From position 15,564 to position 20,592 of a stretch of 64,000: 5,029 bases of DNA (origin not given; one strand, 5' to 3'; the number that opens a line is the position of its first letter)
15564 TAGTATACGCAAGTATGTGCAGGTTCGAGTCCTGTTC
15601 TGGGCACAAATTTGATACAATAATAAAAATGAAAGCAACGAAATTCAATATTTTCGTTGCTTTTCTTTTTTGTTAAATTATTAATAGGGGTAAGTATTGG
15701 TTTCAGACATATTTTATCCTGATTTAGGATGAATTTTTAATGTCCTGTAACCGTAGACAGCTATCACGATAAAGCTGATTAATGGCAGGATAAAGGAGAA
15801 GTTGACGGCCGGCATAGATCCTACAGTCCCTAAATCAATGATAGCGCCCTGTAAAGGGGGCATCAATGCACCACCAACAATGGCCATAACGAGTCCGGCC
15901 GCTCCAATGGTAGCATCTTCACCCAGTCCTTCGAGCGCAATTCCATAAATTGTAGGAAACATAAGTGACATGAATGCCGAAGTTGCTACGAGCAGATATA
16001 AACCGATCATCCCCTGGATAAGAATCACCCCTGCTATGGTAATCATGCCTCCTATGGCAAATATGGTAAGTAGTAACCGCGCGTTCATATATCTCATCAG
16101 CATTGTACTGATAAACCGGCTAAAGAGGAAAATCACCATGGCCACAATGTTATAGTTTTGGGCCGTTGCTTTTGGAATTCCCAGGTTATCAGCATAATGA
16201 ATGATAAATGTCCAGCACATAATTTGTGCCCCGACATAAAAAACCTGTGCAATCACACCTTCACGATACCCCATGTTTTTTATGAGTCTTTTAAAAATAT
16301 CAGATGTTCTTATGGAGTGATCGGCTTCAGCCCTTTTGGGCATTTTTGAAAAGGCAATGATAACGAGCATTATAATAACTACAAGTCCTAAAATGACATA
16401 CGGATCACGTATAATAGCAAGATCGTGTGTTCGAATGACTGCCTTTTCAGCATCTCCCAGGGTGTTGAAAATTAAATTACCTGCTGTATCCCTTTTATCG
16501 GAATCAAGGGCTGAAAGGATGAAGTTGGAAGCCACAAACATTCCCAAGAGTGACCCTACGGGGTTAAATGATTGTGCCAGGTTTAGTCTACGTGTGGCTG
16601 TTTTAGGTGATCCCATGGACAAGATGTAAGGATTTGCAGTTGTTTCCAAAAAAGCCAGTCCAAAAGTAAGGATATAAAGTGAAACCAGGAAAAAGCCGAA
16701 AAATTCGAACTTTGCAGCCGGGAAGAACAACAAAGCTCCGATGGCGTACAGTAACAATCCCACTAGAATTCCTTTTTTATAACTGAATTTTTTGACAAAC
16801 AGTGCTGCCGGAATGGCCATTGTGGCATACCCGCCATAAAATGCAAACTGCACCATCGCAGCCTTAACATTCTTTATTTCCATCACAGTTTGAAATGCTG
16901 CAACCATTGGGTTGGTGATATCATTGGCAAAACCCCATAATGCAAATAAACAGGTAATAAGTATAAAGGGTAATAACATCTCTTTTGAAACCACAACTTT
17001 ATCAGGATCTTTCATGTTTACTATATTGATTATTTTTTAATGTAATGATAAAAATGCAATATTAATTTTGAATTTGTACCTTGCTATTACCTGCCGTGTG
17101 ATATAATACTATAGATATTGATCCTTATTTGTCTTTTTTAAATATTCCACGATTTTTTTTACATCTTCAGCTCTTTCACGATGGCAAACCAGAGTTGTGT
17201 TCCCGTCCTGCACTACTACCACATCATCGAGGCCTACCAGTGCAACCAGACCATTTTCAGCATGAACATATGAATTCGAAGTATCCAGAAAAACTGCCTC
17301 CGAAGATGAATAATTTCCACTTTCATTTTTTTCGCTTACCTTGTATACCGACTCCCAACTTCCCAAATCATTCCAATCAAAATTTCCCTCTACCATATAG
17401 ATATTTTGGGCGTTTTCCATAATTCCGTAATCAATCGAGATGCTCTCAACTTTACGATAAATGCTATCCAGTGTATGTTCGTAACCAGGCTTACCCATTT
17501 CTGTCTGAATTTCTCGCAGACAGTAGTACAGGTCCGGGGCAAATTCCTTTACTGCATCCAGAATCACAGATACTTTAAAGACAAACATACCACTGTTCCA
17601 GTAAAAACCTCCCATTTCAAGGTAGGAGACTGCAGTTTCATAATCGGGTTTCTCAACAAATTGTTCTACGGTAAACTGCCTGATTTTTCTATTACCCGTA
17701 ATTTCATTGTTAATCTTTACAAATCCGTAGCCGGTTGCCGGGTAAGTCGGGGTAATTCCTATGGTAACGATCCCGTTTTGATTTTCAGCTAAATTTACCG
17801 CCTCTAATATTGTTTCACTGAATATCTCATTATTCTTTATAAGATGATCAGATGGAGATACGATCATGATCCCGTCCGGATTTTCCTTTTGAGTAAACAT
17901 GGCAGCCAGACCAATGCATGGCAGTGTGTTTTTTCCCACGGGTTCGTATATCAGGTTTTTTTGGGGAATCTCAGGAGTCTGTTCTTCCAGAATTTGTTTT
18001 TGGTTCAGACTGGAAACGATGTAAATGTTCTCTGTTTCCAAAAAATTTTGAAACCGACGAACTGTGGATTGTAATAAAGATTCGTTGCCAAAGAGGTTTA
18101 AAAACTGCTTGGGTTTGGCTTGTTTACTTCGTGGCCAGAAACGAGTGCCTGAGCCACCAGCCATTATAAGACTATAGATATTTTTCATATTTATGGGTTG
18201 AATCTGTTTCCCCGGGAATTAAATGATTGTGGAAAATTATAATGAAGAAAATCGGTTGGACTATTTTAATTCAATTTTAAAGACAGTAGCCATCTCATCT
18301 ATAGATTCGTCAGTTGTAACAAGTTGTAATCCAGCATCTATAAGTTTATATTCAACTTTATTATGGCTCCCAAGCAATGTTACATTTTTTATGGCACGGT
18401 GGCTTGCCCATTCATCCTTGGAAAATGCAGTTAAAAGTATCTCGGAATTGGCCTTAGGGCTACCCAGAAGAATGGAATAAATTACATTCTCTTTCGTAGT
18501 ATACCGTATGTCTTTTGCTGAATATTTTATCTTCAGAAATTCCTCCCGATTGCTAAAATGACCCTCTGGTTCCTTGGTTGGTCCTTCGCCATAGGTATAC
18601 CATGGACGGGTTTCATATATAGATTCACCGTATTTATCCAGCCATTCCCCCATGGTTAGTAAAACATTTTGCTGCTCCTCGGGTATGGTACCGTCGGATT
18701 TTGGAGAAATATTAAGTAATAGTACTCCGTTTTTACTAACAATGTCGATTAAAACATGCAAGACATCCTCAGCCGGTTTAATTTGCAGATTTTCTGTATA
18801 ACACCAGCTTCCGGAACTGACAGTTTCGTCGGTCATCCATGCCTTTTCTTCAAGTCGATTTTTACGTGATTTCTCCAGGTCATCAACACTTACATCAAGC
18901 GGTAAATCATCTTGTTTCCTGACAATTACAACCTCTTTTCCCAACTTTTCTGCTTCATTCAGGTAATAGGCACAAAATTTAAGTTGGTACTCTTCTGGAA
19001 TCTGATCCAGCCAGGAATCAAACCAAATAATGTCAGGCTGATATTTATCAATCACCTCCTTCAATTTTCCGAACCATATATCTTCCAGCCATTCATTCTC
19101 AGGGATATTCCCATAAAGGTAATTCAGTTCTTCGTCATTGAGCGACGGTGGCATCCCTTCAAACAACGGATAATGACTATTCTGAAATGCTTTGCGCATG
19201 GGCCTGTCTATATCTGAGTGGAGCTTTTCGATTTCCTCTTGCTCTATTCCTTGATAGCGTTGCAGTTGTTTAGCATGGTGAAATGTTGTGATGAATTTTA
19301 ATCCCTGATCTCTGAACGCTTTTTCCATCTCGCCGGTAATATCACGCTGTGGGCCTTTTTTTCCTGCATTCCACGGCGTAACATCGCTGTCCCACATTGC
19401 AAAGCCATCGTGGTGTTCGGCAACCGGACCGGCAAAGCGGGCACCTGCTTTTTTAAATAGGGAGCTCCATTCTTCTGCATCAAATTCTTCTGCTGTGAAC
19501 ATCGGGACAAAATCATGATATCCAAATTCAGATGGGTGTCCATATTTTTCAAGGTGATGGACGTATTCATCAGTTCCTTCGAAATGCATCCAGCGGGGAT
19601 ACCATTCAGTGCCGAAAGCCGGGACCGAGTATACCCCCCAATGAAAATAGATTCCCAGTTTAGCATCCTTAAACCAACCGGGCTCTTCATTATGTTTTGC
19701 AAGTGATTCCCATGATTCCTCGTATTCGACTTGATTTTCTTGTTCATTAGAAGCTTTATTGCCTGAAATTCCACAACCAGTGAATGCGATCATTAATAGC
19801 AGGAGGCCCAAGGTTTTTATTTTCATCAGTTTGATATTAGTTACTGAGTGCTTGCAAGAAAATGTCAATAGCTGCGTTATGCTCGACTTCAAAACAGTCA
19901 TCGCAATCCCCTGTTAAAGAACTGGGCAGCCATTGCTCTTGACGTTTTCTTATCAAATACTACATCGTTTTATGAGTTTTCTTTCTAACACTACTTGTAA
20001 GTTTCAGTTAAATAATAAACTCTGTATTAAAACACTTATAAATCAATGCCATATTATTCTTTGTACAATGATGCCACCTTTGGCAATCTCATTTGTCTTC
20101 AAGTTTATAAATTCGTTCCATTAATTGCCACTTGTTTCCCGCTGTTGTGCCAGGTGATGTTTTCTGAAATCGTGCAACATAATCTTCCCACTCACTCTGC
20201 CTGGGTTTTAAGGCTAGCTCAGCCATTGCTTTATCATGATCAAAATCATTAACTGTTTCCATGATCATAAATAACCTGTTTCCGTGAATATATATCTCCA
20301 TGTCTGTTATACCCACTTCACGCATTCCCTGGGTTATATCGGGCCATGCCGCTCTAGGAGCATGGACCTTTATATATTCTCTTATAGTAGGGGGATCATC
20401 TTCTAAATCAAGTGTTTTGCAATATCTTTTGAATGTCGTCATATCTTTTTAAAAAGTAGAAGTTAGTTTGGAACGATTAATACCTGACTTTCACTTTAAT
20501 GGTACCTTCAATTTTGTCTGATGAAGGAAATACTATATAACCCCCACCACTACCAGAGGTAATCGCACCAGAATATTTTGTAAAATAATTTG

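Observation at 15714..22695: Six-gene L-sugar / GDP-sugar module attached to a sulfatase PUL: a possible nucleotide-sugar route for L-fucose or L-galactose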

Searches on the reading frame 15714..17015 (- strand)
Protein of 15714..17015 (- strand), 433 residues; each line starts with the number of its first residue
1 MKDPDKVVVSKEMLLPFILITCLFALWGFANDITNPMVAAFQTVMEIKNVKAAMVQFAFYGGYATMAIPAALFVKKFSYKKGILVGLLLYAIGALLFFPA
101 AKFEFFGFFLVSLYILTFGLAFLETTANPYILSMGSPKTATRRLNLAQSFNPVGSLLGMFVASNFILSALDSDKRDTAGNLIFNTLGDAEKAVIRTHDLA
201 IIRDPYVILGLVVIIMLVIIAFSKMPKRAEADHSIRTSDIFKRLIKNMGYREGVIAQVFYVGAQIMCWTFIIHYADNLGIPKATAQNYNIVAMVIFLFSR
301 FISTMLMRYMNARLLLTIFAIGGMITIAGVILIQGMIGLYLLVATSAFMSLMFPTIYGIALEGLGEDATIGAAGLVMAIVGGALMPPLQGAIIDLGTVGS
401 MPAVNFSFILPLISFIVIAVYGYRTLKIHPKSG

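Call 3: search_protein_families(library=pfam, proteins=[window:15714-17015:-])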
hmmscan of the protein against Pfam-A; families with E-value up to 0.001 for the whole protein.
window:15714-17015:- (433 aa): 1 family
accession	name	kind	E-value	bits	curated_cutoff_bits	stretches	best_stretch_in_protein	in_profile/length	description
PF07690.21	MFS_1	-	3.2e-18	66.2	33.4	1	24-383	5-344/347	Major Facilitator Superfamily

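Call 4: search_protein_families(library=ncbifam, proteins=[window:15714-17015:-])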
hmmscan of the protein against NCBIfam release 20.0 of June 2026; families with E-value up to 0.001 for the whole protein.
window:15714-17015:- (433 aa): 4 families
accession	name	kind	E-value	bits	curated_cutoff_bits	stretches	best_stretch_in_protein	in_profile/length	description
TIGR00885.1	fucP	equivalog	1.5e-178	594.2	280.4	1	14-424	2-410/410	L-fucose:H+ symporter permease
NF007524.0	PRK10133.1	equivalog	3.7e-76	256.7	427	1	9-421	20-428/438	L-fucose:H+ symporter permease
TIGR01272.1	gluP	subfamily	5.8e-43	147.6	202.55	1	97-421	1-310/310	glucose/galactose MFS transporter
NF046060.1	NagP_SO3503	equivalog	4.2e-38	131.4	625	1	12-423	3-419/423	N-acetylglucosamine MFS transporter NagP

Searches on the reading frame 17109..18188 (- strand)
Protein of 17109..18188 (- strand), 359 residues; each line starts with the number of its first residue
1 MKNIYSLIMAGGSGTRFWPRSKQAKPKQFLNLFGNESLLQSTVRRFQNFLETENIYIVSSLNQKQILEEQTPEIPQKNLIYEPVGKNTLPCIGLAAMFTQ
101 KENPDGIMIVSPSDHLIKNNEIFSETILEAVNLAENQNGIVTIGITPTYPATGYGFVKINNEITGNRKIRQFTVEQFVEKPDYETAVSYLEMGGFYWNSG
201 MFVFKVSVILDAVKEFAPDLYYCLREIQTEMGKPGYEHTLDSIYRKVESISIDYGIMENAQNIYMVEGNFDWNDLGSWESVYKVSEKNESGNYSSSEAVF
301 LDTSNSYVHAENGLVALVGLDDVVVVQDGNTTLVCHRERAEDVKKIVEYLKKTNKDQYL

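Call 3: search_protein_families(library=pfam, proteins=[window:17109-18188:-])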
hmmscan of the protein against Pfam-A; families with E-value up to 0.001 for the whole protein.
window:17109-18188:- (359 aa): 4 families
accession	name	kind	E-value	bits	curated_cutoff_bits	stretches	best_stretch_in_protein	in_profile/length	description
PF00483.29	NTP_transferase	-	1.1e-43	150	21.2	1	6-289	2-243/245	Nucleotidyl transferase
PF22640.1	ManC_GMP_beta-helix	-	9.4e-18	64.3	27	1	297-350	2-55/55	MannoseP isomerase/GMP-like beta-helix domain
PF12804.13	NTP_transf_3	-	3.9e-05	24.3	27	1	7-110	2-92/160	MobA-like NTP transferase domain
PF01128.25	IspD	-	0.0003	21.1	27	0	6-64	3-56/221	2-C-methyl-D-erythritol 4-phosphate cytidylyltransferase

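Call 4: search_protein_families(library=ncbifam, proteins=[window:17109-18188:-])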
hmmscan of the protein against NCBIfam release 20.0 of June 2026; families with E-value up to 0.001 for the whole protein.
window:17109-18188:- (359 aa): 8 families
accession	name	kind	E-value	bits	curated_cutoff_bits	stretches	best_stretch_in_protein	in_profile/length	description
TIGR01479.1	GMP_PMI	equivalog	1.9e-98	330.3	372.95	1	4-357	1-352/467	mannose-1-phosphate guanylyltransferase/mannose-6-phosphate isomerase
NF012004.0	PRK15460.1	equivalog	1.9e-81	274.1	859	1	3-354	5-359/478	mannose-1-phosphate guanyltransferase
NF006899.0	PRK09382.1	equivalog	4.7e-07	29.3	417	1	2-80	5-78/387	bifunctional 2-C-methyl-D-erythritol 4-phosphate cytidylyltransferase/2-C-methyl-D-erythritol 2,4-cyclodiphosphate synthase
NF001186.0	PRK00155.2-3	equivalog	1.3e-06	28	253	1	3-69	4-65/224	2-C-methyl-D-erythritol 4-phosphate cytidylyltransferase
TIGR01099.1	galU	equivalog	2.3e-06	27.4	326.8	0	84-196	99-204/261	UTP--glucose-1-phosphate uridylyltransferase GalU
TIGR00453.1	ispD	equivalog_domain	4.5e-06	26.3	181.3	1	7-73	3-64/219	2-C-methyl-D-erythritol 4-phosphate cytidylyltransferase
NF001183.0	PRK00155.1-3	subfamily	8.3e-06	25.3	166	1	4-61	2-55/237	D-ribitol-5-phosphate cytidylyltransferase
NF002023.0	PRK00844.1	subfamily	0.00079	18.4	458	0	98-219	112-218/408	glucose-1-phosphate adenylyltransferase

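Call 48: search_solved_structures(query=window:17109-18188:-, max_evalue=1e-20)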
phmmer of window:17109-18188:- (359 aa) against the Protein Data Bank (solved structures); distinct sequences matched with E-value up to 1e-20: 3.
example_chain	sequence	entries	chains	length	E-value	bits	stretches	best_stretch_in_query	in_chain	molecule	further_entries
2x5s_A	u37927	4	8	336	5.5e-74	252.7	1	6-353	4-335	MANNOSE-1-PHOSPHATE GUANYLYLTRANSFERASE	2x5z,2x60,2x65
2cu2_A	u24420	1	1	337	1.6e-52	182.2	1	4-351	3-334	putative mannose-1-phosphate guanylyl transferase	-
2qh5_A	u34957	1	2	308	1.1e-45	159.7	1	4-301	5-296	Mannose-6-phosphate isomerase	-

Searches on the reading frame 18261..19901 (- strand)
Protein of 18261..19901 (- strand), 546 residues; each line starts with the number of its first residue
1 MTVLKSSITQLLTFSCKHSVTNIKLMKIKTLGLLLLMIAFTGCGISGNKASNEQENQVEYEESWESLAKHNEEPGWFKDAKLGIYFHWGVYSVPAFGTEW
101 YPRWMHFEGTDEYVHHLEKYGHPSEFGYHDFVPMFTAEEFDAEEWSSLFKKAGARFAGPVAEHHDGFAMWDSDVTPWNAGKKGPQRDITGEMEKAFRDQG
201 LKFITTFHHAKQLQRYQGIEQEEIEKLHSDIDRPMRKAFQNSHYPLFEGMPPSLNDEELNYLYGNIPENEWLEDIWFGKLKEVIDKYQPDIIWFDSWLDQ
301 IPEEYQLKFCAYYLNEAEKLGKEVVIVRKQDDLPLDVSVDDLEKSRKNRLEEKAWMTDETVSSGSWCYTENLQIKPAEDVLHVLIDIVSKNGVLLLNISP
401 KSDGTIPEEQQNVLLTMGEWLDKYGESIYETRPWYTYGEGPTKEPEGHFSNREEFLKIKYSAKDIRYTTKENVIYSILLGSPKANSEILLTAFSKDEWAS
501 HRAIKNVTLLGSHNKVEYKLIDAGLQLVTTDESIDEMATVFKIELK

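Call 3: search_protein_families(library=pfam, proteins=[window:18261-19901:-])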
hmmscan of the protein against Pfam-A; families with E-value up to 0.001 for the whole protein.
window:18261-19901:- (546 aa): 2 families
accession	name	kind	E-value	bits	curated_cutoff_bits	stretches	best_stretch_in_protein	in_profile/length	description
PF01120.23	Alpha_L_fucos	-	4.1e-100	336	25.2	1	51-426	5-345/345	Alpha-L-fucosidase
PF16757.11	Fucosidase_C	-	2.4e-06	28.4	25.6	1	463-538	7-78/88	Alpha-L-fucosidase C-terminal domain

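Call 4: search_protein_families(library=ncbifam, proteins=[window:18261-19901:-])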
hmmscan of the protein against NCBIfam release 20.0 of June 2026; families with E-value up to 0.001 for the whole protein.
window:18261-19901:- (546 aa): 0 families

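Call 47: search_solved_structures(query=window:18261-19826:-, max_evalue=1e-20)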
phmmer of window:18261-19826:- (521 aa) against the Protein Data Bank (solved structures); distinct sequences matched with E-value up to 1e-20: 29.
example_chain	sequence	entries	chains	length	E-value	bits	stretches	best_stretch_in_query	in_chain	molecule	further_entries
7snk_A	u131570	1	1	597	1.1e-104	354.4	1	39-521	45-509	Alpha-L-fucosidase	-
7ljj_A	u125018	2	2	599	7.7e-104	351.6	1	40-521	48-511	Exo-alpha-L-galactosidase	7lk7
7lnp_A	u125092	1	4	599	3.2e-103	349.5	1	40-521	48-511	Exo-alpha-L-galactosidase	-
9lxl_A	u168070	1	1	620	2.4e-85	290.5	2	219-495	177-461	alpha-L-fucosidase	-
4ni3_A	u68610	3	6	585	4.2e-84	286.4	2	221-488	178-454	Alpha-fucosidase GH29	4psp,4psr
1hl8_A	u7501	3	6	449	2.6e-52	181.5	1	73-180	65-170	PUTATIVE ALPHA-L-FUCOSIDASE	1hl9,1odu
2zwy_A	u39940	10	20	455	2.7e-52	181.5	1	73-180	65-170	Alpha-L-fucosidase, putative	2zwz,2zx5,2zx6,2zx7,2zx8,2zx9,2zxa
2wsp_A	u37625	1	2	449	1e-51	179.5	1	73-180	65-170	ALPHA-L-FUCOSIDASE, PUTATIVE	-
7xsg_A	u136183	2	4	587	2.3e-45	158.5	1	31-321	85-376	Alpha-L-fucosidase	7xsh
9s0x_A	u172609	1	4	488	8.2e-43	150.2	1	42-519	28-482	Alpha-L-fucosidase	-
7pls_A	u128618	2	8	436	2e-42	148.9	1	35-178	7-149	Tissue alpha-L-fucosidase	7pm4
7xsf_A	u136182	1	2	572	3.2e-41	144.9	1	28-304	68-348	Alpha-L-fucosidase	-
9rzx_A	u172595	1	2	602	6.9e-23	84.4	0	6-185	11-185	Alpha-L-fucosidase, family GH29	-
2wvt_A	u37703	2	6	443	1.2e-22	83.6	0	51-177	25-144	ALPHA-L-FUCOSIDASE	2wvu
2wvs_A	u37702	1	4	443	1.2e-22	83.6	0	51-177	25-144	ALPHA-L-FUCOSIDASE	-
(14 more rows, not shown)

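Call 55: search_solved_structures(query=window:18261-19826:-, max_evalue=1e-100, show_alignments=2)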
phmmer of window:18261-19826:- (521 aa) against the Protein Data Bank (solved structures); distinct sequences matched with E-value up to 1e-100: 3.
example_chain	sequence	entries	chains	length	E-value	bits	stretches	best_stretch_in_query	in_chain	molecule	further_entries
7snk_A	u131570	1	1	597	1.1e-104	354.4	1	39-521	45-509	Alpha-L-fucosidase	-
7ljj_A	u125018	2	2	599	7.7e-104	351.6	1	40-521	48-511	Exo-alpha-L-galactosidase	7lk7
7lnp_A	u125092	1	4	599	3.2e-103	349.5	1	40-521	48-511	Exo-alpha-L-galactosidase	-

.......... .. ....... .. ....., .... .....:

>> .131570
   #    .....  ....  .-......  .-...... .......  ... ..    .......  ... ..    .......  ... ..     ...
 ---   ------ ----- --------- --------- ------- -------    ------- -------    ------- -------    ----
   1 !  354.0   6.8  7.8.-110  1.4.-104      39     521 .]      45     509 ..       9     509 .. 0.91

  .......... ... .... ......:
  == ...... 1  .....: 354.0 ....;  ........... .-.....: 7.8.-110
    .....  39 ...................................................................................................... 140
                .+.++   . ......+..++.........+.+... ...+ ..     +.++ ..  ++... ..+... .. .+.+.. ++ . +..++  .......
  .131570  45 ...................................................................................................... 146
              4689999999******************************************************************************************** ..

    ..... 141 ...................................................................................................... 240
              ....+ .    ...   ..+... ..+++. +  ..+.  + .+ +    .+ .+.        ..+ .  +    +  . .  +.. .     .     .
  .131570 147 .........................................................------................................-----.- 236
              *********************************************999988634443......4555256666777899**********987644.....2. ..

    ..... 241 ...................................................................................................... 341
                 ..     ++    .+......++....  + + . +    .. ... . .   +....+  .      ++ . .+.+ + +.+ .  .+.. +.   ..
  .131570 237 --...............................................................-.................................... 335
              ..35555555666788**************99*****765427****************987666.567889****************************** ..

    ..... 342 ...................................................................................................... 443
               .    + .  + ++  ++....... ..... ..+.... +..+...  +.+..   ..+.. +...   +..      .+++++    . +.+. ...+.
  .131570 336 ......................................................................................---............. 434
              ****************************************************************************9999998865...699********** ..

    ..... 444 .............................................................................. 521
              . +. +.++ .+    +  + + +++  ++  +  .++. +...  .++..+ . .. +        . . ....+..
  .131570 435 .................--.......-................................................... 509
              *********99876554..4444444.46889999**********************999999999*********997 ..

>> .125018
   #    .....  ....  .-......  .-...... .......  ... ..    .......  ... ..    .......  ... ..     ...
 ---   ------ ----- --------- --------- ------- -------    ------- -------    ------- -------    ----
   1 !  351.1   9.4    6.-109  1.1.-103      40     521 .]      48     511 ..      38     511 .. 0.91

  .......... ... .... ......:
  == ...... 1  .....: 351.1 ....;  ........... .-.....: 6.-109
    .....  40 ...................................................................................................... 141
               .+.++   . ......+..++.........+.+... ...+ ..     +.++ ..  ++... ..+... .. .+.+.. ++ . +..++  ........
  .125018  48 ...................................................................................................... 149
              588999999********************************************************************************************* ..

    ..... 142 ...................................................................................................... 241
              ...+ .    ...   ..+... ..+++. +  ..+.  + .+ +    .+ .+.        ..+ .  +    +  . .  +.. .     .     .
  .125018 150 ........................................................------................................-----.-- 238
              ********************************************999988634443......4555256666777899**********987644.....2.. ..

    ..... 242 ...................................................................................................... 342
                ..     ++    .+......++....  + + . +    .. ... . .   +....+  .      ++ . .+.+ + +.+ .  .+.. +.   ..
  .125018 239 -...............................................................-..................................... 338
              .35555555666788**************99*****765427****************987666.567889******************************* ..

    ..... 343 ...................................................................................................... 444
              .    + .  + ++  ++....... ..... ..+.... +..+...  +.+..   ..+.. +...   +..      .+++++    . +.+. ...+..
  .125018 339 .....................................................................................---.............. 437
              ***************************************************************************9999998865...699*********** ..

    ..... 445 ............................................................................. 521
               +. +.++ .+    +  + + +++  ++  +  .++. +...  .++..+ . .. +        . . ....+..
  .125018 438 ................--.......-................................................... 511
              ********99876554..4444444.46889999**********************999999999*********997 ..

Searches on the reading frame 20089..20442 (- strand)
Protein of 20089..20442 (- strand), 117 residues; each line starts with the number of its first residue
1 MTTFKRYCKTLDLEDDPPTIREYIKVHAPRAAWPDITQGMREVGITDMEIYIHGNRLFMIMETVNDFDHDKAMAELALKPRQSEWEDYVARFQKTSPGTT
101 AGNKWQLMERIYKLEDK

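Call 3: search_protein_families(library=pfam, proteins=[window:20089-20442:-])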
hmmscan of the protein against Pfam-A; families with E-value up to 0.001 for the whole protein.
window:20089-20442:- (117 aa): 1 family
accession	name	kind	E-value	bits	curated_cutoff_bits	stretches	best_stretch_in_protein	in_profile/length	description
PF05336.19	rhaM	-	1.5e-27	96.3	23.4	1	6-114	1-105/105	L-rhamnose mutarotase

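Call 4: search_protein_families(library=ncbifam, proteins=[window:20089-20442:-])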
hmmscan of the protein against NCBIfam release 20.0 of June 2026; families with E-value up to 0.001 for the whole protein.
window:20089-20442:- (117 aa): 0 families

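Call 49: search_solved_structures(query=window:20089-20442:-, max_evalue=0.001)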
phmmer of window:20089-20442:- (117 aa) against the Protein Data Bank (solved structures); distinct sequences matched with E-value up to 0.001: 0.
